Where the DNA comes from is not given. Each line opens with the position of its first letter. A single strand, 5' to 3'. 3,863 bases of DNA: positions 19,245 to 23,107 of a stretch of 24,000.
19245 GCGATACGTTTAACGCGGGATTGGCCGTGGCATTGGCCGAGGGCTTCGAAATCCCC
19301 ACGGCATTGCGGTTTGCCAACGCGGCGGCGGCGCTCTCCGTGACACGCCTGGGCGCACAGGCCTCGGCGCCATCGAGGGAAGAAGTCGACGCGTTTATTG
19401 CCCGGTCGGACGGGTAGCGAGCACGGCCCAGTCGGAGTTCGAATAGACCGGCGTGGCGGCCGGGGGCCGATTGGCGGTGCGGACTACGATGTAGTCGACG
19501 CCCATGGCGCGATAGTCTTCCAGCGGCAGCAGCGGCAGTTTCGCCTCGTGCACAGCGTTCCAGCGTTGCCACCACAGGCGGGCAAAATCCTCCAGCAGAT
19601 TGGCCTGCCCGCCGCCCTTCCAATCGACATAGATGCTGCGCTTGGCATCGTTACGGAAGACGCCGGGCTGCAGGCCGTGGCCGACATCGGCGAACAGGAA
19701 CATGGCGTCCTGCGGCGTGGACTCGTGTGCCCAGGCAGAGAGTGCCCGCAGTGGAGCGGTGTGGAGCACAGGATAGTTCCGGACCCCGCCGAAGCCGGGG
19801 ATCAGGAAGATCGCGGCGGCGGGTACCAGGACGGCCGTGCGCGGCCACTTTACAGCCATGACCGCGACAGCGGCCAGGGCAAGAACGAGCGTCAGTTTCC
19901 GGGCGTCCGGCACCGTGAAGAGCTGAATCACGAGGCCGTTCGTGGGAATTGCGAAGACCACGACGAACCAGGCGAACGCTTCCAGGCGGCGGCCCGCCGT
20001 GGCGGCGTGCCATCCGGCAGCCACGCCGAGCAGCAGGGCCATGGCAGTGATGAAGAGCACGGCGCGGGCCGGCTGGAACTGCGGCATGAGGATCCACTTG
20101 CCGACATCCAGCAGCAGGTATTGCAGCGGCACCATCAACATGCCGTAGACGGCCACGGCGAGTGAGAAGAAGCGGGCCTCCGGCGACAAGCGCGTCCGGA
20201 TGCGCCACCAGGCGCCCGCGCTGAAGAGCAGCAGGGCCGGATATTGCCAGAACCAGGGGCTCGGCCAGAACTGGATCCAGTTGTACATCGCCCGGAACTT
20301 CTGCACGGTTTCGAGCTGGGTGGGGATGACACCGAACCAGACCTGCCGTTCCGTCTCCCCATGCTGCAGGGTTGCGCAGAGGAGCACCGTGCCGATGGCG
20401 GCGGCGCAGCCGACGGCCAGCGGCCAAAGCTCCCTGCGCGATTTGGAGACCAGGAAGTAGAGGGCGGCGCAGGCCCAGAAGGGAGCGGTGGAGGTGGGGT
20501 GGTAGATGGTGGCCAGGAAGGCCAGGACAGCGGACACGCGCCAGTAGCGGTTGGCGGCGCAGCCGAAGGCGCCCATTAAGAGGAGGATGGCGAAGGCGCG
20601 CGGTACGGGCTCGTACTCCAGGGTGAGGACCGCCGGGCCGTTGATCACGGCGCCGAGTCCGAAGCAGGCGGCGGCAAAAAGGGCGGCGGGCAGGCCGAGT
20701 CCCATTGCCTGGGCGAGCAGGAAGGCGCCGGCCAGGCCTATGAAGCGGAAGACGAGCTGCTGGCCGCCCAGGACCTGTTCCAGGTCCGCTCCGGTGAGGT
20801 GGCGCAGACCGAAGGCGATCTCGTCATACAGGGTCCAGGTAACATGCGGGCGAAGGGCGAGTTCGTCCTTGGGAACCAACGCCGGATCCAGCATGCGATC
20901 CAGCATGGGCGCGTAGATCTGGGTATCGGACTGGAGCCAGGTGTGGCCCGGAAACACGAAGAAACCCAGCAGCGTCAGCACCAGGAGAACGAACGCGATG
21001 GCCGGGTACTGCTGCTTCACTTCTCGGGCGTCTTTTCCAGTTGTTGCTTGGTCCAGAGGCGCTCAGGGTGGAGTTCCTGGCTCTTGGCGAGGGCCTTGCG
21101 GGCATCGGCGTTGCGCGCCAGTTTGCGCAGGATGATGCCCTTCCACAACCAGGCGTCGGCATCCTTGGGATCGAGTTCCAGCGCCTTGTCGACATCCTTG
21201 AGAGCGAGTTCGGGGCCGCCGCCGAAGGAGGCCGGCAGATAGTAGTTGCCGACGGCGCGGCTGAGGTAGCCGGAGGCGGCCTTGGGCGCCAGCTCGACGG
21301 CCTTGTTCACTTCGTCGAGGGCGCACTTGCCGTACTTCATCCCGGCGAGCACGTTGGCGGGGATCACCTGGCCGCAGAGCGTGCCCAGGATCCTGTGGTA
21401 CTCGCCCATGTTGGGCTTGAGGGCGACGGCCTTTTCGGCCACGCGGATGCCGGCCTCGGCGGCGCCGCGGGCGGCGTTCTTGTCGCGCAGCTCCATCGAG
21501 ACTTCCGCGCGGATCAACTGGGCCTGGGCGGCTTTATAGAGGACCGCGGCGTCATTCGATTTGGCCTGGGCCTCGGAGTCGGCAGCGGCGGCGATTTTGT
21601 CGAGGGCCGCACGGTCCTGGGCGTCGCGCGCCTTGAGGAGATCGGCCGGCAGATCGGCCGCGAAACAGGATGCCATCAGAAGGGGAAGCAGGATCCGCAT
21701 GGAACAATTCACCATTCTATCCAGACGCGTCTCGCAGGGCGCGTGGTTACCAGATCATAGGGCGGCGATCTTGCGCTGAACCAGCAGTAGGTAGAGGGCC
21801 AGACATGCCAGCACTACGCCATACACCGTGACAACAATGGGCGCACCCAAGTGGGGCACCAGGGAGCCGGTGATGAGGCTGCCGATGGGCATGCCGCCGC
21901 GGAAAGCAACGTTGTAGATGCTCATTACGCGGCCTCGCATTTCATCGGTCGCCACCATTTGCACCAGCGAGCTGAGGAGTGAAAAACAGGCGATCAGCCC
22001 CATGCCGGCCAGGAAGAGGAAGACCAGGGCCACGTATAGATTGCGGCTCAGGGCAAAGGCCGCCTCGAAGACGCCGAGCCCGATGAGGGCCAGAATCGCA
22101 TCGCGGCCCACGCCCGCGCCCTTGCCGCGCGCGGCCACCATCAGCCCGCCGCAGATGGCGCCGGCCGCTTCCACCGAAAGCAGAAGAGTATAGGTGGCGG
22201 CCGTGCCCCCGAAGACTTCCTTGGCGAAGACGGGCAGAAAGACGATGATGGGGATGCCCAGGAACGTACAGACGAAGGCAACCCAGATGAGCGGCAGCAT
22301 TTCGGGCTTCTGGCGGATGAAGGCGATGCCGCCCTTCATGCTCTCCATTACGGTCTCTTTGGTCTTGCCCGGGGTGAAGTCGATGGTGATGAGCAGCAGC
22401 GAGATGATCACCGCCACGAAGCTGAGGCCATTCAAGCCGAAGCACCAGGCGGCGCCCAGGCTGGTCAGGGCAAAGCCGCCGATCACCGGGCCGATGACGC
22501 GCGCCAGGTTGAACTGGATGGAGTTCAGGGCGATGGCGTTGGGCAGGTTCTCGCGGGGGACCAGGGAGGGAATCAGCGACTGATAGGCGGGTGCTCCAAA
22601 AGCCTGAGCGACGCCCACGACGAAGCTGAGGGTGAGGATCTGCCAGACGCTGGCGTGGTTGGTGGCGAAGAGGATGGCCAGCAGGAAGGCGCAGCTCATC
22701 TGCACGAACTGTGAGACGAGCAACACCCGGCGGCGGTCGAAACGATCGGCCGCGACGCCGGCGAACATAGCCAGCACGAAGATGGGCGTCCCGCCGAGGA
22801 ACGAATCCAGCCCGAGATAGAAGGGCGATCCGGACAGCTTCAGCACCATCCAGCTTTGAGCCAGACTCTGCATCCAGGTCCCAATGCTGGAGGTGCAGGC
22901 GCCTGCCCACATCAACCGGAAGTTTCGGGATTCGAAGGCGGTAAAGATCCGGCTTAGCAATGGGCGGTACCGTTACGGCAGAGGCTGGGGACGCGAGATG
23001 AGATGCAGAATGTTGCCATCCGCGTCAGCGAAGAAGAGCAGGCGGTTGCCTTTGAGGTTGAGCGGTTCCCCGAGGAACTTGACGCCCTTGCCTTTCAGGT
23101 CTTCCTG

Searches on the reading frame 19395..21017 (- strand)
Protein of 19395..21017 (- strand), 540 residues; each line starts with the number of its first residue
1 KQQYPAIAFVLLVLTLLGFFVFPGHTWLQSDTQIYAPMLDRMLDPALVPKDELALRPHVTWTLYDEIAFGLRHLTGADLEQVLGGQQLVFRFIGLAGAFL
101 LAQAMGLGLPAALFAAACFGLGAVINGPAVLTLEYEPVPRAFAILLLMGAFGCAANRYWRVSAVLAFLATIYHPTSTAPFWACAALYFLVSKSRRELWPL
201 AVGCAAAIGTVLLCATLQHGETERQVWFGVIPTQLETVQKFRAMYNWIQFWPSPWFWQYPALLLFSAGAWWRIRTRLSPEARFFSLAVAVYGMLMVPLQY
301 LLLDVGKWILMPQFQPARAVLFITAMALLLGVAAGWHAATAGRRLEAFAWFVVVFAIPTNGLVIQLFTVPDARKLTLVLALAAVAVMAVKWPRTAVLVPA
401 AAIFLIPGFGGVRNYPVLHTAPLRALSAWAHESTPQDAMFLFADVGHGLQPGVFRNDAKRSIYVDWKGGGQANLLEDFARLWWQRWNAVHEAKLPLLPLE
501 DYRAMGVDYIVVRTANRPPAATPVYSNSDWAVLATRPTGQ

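Call 19: search_protein_families(library=pfam, proteins=[window:19395-21017:-], max_evalue=0.001)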
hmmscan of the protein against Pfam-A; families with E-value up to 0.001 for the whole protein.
window:19395-21017:- (540 aa): 1 family
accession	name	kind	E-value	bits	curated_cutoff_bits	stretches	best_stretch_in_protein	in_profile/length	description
PF20604.3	DUF6798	-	5.1e-06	26.6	26.9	1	424-485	4-57/61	Domain of unknown function (DUF6798)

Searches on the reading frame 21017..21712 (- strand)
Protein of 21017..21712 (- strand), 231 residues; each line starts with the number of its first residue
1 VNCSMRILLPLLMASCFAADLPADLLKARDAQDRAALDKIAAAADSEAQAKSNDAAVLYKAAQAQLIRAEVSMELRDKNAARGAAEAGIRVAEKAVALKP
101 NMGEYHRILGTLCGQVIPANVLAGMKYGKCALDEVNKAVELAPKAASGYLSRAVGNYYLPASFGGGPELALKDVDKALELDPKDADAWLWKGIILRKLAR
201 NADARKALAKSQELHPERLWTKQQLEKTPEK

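Call 19: search_protein_families(library=pfam, proteins=[window:21017-21712:-], max_evalue=0.001)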
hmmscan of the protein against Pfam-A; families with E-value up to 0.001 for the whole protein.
window:21017-21712:- (231 aa): 7 families
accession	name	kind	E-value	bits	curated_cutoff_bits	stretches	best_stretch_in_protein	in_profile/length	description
PF13431.12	TPR_17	-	1.7e-08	34.5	24.4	1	175-205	3-33/34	Tetratricopeptide repeat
PF13432.12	TPR_16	-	1e-05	26.3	32.7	1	165-216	11-62/65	Tetratricopeptide repeat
PF13414.12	TPR_11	-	2.7e-05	24.2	26.8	0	170-195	13-38/42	TPR repeat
PF07719.23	TPR_2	-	9.3e-05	22.7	27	0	185-217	1-33/34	Tetratricopeptide repeat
PF00515.34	TPR_1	-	0.00012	22.2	27.8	0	168-184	18-34/34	Tetratricopeptide repeat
PF13181.12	TPR_8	-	0.0002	21.7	25.7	0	185-216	1-32/34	Tetratricopeptide repeat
PF14559.12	TPR_19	-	0.00031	21.4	25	1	169-217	9-57/68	Tetratricopeptide repeat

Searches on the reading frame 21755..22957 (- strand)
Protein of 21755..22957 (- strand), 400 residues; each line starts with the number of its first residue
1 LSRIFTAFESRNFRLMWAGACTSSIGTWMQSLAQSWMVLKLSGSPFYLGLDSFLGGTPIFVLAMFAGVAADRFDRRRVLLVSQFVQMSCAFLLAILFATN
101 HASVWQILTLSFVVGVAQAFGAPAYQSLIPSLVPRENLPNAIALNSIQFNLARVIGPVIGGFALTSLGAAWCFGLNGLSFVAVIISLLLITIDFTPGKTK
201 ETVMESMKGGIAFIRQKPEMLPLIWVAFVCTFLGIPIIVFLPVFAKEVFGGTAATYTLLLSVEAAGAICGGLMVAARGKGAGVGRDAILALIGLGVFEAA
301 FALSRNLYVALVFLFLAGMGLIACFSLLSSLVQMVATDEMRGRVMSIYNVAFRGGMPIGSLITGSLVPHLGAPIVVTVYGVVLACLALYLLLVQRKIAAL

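Call 19: search_protein_families(library=pfam, proteins=[window:21755-22957:-], max_evalue=0.001)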
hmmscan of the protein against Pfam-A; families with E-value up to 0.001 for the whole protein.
window:21755-22957:- (400 aa): 3 families
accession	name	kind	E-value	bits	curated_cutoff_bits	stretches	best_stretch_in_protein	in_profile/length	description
PF05977.19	MFS_3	-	5.5e-69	233.4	27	1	5-391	4-391/524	Transmembrane secretion effector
PF07690.21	MFS_1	-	9.9e-43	146.8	33.4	2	16-359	1-346/347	Major Facilitator Superfamily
PF00083.30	Sugar_tr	-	4.2e-07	29.6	22.3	1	60-192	301-438/452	Sugar (and other) transporter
